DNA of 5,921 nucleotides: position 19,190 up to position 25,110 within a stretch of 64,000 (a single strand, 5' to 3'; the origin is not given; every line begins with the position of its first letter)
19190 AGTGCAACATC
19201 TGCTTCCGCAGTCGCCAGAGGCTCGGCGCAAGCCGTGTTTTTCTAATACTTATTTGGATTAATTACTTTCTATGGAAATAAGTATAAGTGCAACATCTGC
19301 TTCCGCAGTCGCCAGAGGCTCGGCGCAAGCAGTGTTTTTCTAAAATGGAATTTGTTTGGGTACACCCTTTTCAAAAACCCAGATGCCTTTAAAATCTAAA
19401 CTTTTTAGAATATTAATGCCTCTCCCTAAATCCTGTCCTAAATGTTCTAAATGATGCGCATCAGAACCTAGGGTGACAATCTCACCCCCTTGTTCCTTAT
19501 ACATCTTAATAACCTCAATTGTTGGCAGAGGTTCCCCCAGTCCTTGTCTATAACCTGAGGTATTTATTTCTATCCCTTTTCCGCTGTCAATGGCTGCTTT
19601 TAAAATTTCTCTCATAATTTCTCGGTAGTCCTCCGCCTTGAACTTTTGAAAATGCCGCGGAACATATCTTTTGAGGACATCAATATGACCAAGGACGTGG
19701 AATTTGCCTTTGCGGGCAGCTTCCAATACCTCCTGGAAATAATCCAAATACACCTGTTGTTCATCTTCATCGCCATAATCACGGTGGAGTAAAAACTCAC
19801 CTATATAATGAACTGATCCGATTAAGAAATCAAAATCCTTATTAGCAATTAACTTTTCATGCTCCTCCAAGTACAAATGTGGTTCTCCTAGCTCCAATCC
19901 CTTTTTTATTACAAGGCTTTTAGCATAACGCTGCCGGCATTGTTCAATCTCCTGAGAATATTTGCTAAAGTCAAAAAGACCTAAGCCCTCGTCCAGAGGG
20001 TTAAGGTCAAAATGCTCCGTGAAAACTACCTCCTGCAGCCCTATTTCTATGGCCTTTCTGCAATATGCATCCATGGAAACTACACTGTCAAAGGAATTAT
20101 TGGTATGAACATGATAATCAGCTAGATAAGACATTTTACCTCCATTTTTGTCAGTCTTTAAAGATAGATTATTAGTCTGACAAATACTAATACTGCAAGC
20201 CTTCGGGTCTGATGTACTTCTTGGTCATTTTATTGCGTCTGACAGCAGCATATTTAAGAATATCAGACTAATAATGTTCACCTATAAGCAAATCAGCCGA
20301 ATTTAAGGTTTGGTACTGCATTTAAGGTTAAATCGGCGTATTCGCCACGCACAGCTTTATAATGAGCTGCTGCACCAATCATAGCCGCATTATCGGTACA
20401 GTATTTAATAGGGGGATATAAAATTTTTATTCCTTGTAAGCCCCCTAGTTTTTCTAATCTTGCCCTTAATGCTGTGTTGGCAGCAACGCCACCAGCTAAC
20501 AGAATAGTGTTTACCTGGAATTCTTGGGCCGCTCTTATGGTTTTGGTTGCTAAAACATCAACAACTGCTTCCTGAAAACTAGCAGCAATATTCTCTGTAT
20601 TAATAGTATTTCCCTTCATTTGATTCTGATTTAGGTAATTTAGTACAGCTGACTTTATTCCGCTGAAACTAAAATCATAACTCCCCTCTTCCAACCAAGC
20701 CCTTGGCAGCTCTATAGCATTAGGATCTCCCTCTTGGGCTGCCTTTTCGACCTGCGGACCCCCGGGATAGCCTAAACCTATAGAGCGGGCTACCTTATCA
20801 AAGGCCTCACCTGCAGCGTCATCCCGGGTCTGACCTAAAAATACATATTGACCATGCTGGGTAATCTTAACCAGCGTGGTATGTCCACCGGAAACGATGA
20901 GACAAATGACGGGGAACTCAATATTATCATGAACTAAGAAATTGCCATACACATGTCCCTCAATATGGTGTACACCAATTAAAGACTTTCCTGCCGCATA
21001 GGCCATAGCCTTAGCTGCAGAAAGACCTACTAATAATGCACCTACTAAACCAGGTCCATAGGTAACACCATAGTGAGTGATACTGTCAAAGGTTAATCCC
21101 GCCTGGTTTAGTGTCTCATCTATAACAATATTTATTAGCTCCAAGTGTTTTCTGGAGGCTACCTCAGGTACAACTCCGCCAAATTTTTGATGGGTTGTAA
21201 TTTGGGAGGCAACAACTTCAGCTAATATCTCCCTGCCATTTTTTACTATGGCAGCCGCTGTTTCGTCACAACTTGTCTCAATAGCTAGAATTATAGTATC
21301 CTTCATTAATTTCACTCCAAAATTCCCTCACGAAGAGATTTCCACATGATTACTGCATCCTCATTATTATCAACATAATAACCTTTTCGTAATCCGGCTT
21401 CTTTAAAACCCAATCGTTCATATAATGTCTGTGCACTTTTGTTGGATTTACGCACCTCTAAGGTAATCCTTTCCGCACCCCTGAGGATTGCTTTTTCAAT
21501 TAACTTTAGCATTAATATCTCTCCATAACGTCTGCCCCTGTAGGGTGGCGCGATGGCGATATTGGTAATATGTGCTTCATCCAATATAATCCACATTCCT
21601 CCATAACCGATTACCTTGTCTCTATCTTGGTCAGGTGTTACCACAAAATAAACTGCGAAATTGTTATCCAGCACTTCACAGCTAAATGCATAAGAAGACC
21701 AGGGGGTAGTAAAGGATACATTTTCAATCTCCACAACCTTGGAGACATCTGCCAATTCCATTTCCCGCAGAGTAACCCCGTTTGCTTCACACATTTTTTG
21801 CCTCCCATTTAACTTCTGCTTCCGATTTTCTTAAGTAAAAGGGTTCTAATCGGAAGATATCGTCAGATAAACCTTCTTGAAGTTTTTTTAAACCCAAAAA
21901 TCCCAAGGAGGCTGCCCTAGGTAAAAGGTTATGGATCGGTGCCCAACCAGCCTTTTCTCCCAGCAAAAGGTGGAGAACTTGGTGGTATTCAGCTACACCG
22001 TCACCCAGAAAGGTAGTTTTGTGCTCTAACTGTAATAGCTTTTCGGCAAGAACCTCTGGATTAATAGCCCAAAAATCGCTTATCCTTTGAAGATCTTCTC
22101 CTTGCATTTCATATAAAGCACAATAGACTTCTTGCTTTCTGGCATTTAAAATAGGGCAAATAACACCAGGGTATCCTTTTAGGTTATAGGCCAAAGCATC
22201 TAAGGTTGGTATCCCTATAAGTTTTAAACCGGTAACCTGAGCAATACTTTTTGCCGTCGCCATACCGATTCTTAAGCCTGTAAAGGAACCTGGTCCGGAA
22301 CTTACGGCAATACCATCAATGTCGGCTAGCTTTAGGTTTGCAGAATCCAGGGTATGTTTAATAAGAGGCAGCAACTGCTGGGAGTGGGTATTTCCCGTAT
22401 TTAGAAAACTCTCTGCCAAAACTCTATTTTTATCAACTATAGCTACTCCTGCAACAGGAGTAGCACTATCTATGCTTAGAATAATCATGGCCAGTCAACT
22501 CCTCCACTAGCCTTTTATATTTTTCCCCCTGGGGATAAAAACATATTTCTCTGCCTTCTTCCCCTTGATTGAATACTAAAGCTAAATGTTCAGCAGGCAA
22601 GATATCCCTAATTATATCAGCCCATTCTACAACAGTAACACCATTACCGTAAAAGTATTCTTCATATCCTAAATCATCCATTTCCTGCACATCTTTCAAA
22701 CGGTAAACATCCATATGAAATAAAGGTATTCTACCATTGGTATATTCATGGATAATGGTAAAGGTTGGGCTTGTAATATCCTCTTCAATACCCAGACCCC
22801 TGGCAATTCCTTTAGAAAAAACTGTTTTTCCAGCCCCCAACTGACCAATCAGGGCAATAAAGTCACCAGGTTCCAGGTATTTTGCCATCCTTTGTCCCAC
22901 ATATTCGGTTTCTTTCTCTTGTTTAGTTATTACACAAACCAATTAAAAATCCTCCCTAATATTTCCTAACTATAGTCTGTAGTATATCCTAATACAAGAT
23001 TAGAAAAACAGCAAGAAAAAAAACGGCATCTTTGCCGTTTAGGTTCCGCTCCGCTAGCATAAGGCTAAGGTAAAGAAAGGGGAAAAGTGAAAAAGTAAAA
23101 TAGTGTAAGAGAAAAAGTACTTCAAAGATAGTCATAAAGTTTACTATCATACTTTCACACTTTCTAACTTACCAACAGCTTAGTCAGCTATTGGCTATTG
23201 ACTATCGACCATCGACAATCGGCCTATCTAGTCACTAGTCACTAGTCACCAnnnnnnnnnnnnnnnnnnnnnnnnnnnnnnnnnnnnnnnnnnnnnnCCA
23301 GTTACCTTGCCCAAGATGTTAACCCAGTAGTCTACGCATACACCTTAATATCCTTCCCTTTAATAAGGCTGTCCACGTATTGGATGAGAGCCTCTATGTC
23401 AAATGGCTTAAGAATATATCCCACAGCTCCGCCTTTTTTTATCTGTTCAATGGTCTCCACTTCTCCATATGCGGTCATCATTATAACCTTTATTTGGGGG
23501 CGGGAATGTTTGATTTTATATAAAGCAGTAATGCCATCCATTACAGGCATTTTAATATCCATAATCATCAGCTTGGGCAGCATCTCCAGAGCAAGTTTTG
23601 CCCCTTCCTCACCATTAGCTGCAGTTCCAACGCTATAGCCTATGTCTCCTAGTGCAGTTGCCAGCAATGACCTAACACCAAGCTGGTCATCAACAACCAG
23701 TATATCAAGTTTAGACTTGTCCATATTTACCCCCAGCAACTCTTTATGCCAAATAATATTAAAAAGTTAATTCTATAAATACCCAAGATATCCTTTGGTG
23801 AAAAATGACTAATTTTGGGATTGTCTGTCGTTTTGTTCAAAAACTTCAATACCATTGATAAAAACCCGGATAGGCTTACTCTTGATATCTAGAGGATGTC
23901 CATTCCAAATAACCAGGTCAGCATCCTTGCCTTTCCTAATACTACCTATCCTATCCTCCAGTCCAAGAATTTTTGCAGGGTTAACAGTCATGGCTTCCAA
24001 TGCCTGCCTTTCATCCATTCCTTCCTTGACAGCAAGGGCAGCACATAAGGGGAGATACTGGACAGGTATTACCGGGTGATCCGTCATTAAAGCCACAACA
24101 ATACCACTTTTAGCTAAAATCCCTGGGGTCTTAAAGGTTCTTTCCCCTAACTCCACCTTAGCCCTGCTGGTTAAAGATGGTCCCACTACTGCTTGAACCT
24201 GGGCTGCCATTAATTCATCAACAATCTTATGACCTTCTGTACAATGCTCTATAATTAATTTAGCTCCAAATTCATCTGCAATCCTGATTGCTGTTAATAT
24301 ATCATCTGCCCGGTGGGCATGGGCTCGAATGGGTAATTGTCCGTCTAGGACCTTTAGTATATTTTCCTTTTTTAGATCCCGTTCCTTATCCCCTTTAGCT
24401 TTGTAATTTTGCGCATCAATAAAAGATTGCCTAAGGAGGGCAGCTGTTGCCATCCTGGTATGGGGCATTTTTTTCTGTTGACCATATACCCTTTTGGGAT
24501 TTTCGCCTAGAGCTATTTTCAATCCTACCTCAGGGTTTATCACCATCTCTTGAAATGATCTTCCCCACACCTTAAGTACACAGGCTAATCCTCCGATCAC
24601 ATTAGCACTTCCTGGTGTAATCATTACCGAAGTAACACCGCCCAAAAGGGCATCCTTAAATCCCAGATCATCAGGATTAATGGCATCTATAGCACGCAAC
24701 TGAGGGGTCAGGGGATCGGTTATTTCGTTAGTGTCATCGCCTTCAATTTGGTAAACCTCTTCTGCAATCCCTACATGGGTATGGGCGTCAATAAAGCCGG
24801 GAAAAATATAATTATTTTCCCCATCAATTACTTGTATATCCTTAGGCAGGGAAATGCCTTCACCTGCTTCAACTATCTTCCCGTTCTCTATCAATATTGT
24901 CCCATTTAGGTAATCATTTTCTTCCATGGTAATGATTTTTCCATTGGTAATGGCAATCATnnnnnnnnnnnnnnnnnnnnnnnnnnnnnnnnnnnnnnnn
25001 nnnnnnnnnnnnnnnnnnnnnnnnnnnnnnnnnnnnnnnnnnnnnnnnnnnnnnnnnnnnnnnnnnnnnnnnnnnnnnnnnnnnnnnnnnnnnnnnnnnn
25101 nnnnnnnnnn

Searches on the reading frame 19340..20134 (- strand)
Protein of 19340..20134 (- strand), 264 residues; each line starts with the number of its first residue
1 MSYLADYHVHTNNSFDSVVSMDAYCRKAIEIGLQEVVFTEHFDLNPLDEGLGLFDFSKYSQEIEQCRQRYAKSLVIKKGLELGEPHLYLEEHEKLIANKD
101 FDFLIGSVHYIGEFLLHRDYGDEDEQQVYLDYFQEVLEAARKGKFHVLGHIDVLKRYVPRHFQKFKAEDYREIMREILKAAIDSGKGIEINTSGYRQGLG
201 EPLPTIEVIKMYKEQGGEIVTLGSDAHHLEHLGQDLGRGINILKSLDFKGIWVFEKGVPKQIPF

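Call 7: search_protein_families(library=pfam, proteins=[window:19340-20134:-])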
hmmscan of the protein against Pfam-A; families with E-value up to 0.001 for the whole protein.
window:19340-20134:- (264 aa): 1 family
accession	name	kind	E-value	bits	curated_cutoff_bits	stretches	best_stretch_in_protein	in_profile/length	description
PF02811.25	PHP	-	2e-28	100.2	26.4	1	6-193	1-164/164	PHP domain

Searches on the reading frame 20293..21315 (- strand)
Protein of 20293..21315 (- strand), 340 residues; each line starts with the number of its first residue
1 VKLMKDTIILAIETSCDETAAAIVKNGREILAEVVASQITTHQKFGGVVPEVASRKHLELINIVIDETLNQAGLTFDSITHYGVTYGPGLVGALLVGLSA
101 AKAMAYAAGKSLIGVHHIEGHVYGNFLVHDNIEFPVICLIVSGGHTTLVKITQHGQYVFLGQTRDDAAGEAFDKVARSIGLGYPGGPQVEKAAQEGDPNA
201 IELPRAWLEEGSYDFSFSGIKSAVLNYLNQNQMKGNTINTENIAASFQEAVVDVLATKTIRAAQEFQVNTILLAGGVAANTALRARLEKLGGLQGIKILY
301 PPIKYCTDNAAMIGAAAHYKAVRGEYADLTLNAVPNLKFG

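Call 7: search_protein_families(library=pfam, proteins=[window:20293-21315:-])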
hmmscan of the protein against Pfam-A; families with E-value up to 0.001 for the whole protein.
window:20293-21315:- (340 aa): 3 families
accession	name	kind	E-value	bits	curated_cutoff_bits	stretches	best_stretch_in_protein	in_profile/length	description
PF00814.31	TsaD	-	6.4e-96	321.6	24.8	1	29-314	1-263/264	tRNA N6-adenosine threonylcarbamoyltransferase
PF22521.2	HypF_C_2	-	8.1e-09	36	27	1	210-302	133-228/241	Carbamoyltransferase, Kae1-like Domain, second subdomain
PF02543.21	Carbam_trans_N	-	5.6e-05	23.2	24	1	232-316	263-345/346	Carbamoyltransferase N-terminus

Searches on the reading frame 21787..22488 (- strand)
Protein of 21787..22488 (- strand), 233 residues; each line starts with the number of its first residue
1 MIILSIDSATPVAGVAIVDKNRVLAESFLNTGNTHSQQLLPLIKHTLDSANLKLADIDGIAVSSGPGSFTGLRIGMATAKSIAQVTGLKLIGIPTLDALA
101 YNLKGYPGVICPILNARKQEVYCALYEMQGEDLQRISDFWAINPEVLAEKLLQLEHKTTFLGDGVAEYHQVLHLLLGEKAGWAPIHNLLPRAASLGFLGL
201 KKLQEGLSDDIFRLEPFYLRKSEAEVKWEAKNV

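Call 8: search_protein_families(library=pfam, proteins=[window:21787-22488:-])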
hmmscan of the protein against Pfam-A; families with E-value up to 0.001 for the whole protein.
window:21787-22488:- (233 aa): 1 family
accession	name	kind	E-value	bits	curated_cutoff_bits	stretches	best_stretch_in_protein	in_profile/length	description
PF00814.31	TsaD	-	4.8e-32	112.2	24.8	1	33-228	27-264/264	tRNA N6-adenosine threonylcarbamoyltransferase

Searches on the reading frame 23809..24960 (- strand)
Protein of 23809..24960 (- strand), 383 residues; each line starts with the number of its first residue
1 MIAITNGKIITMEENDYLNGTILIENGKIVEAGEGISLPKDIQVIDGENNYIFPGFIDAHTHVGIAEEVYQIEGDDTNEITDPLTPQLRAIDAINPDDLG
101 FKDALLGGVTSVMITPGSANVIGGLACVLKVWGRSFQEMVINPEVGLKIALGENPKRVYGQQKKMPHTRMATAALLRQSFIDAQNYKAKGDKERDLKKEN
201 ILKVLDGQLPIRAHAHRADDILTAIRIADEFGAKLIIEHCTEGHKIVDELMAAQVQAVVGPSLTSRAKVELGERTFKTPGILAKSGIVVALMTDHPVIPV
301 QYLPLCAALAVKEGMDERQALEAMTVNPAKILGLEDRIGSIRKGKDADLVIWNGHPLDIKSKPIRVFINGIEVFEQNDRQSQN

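Call 8: search_protein_families(library=pfam, proteins=[window:23809-24960:-])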
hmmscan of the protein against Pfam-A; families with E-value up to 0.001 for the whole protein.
window:23809-24960:- (383 aa): 2 families
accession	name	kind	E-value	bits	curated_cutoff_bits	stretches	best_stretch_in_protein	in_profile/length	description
PF01979.26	Amidohydro_1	-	6.3e-22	78.7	25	1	51-370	1-342/345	Amidohydrolase family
PF07969.17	Amidohydro_3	-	3.5e-19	70.1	29.7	1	280-362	360-454/472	Amidohydrolase family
